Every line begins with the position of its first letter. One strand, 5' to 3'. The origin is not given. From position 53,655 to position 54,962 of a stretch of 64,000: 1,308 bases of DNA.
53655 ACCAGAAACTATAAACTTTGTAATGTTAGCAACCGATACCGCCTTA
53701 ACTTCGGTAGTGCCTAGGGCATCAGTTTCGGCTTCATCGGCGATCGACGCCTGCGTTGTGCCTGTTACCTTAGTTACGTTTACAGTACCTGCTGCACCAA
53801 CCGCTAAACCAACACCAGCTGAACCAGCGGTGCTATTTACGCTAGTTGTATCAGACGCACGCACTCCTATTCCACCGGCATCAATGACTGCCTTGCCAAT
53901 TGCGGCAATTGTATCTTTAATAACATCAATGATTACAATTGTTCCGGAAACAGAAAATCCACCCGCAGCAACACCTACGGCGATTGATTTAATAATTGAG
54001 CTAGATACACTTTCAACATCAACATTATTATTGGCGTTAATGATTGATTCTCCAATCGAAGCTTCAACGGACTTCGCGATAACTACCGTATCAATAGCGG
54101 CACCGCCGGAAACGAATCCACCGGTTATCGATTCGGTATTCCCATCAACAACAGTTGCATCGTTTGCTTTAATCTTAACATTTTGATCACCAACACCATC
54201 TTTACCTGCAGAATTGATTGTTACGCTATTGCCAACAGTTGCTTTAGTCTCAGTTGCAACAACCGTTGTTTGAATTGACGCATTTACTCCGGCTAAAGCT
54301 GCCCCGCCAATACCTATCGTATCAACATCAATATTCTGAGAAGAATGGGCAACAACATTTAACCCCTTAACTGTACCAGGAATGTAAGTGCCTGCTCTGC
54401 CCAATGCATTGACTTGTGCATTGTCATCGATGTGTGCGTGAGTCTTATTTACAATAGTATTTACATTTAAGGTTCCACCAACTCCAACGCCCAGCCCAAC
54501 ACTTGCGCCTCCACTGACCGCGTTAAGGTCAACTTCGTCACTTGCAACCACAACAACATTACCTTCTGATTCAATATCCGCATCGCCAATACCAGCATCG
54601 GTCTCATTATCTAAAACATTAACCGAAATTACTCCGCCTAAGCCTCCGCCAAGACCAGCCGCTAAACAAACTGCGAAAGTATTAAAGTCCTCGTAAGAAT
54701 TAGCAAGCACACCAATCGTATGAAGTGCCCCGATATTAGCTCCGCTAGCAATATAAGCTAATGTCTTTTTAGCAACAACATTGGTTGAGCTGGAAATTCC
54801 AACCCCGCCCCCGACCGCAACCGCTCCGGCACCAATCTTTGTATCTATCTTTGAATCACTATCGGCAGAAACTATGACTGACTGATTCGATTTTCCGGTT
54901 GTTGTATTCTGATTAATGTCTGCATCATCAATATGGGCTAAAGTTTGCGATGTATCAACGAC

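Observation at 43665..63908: Single 20.2-kb ORF encoding a 6747-aa repeat protein (probable beta-helical adhesin/fibre), followed by a lipoprotein gene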

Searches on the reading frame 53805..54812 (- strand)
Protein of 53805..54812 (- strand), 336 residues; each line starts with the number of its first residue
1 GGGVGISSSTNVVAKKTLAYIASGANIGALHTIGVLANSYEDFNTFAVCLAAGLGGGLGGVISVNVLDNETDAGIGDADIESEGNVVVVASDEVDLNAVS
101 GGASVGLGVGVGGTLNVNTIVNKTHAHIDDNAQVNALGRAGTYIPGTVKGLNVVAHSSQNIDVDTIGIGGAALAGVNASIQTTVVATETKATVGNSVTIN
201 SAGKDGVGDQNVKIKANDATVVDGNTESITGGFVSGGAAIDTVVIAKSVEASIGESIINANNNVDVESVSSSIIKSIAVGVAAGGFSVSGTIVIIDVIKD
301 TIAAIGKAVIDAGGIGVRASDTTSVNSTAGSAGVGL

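Call 56: predict_structure(alignment_id=A3)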
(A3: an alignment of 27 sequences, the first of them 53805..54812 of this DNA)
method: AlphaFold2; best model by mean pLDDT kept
length: 336 residues; sequences in the alignment: 27
mean_pLDDT: 92.0   pTM: 0.88
mean pLDDT of the five models: 92.0, 89.5, 89.3, 86.7, 86.6
residues with pLDDT >= 90: 247; 70-90: 73; 50-70: 15; < 50: 1
segments of 3 or more residues with pLDDT < 50: none
pLDDT, mean of each block of 10 residues (from residue 1): 89 96 96 95 92 87 96 98 95 97 88 95 98 91 68 98 92 90 98 97 69 97 94 88 97 96 96 94 86 93 95 94 92 73
secondary structure, 60 per line:
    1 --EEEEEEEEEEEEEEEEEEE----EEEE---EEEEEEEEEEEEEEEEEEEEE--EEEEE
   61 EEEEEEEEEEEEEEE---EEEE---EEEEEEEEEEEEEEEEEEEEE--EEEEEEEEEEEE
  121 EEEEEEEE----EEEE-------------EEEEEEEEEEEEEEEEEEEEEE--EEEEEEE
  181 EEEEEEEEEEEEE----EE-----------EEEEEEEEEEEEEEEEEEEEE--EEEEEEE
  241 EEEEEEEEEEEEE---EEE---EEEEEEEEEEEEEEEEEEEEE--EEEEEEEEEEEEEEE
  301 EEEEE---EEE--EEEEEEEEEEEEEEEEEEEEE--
elements in order: E3-21 E26-29 E33-53 E56-75 E79-82 E86-106 E109-128 E133-136 E150-171 E174-193 E211-231 E234-253 E257-259 E263-283 E286-305 E309-311 E314-334

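Call 71: search_solved_structures(query=A3, max_evalue=1)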
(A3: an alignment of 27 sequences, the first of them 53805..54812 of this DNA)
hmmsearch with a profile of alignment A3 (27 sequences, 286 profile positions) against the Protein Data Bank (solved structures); distinct sequences matched with E-value up to 1: 5.
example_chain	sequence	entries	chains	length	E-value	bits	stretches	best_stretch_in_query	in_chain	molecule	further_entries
7co7_D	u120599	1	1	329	0.19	14.2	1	163-281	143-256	AlgW protein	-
7co5_H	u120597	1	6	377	0.19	14.2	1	163-281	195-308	AlgW protein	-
7co2_A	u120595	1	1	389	0.2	14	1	163-281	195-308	AlgW protein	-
2ml3_A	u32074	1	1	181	0.29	13.5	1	104-170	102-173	Poly(beta-D-mannuronate) C5 epimerase 6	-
7co3_A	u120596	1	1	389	0.3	13.5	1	163-281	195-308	AlgW protein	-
